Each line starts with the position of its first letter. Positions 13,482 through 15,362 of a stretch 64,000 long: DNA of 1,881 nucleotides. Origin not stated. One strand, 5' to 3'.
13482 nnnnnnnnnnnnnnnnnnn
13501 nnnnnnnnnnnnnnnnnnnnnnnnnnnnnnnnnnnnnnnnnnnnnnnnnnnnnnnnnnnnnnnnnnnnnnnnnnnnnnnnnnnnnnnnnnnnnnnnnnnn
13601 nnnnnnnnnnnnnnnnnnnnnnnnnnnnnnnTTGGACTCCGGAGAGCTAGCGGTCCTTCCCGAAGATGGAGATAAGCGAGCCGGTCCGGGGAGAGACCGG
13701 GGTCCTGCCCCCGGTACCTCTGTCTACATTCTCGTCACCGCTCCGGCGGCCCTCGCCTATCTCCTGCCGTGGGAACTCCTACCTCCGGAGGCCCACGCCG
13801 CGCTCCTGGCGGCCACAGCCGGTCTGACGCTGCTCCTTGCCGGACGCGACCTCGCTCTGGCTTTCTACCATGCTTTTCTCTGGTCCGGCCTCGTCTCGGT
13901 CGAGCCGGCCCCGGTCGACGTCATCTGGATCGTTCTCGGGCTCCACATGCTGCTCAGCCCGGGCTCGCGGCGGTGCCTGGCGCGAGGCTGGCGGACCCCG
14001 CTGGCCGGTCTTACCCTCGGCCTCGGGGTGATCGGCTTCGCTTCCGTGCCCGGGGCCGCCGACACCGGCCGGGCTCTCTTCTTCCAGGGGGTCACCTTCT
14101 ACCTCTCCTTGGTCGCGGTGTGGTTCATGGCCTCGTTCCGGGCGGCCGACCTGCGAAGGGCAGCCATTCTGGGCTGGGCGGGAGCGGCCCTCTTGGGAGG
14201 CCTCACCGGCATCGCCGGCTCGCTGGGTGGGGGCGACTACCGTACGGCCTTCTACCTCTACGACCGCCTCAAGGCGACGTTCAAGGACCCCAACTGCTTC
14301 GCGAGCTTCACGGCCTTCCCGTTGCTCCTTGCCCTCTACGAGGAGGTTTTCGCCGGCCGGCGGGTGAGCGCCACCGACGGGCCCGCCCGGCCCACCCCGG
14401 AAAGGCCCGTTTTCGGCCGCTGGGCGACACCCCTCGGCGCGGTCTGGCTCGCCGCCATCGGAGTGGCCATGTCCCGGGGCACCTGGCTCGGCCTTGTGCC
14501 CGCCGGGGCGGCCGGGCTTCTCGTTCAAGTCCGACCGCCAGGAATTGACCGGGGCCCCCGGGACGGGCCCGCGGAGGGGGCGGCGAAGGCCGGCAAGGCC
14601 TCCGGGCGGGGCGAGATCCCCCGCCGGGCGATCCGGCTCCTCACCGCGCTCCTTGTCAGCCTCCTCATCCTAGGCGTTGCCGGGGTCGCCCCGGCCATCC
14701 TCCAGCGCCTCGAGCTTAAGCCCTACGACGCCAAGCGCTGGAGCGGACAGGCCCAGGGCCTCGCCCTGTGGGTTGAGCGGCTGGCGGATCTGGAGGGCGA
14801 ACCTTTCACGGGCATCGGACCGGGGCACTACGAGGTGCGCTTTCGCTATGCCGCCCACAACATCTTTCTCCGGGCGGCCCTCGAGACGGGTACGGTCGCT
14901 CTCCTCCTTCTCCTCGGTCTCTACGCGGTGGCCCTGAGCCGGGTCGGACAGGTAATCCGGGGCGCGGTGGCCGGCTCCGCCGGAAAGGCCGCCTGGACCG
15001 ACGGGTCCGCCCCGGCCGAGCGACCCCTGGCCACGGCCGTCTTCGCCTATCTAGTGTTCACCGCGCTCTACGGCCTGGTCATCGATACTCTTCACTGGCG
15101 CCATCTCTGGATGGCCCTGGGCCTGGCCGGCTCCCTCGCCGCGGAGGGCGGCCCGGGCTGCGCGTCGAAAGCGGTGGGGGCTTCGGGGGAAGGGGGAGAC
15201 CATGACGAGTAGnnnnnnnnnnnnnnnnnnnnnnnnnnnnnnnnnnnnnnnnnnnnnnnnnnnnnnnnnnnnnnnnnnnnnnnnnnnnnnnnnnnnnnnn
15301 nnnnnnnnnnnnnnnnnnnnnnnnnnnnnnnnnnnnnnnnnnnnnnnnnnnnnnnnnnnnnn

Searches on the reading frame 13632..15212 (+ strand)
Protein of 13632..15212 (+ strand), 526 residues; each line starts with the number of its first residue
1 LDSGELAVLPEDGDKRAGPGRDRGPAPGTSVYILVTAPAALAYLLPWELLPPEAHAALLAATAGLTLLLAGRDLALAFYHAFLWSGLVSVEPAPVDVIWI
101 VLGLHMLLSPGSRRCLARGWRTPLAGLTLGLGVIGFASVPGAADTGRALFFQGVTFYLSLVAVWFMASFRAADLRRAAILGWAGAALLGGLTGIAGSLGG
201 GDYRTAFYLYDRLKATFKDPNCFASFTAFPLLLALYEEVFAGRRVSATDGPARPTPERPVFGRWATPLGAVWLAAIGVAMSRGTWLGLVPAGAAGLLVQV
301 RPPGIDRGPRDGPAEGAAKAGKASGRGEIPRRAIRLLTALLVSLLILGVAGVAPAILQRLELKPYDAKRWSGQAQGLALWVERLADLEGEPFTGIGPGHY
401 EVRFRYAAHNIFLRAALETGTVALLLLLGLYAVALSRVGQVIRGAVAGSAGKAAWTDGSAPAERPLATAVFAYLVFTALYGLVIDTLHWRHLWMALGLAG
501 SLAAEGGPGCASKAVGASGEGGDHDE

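Call 5: search_protein_families(library=pfam, proteins=[window:13632-15212:+], max_evalue=0.01)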
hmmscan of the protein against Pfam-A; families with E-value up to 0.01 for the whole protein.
window:13632-15212:+ (526 aa): 1 family
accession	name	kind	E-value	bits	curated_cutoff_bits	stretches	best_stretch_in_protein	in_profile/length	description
PF04932.20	Wzy_C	-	3.4e-05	24.1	31.7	1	273-428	7-149/149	O-Antigen ligase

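Call 34: search_protein_families(library=pfam, proteins=[window:13632-15212:+], max_evalue=10)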
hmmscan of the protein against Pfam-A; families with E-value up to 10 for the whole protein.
window:13632-15212:+ (526 aa): 1 family
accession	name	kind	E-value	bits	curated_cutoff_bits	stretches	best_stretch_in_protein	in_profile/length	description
PF04932.20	Wzy_C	-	3.4e-05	24.1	31.7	1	273-428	7-149/149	O-Antigen ligase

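Call 35: search_protein_families(library=ncbifam, proteins=[window:13632-15212:+], max_evalue=0.01)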
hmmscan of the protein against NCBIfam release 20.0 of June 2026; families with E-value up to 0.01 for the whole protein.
window:13632-15212:+ (526 aa): 0 families
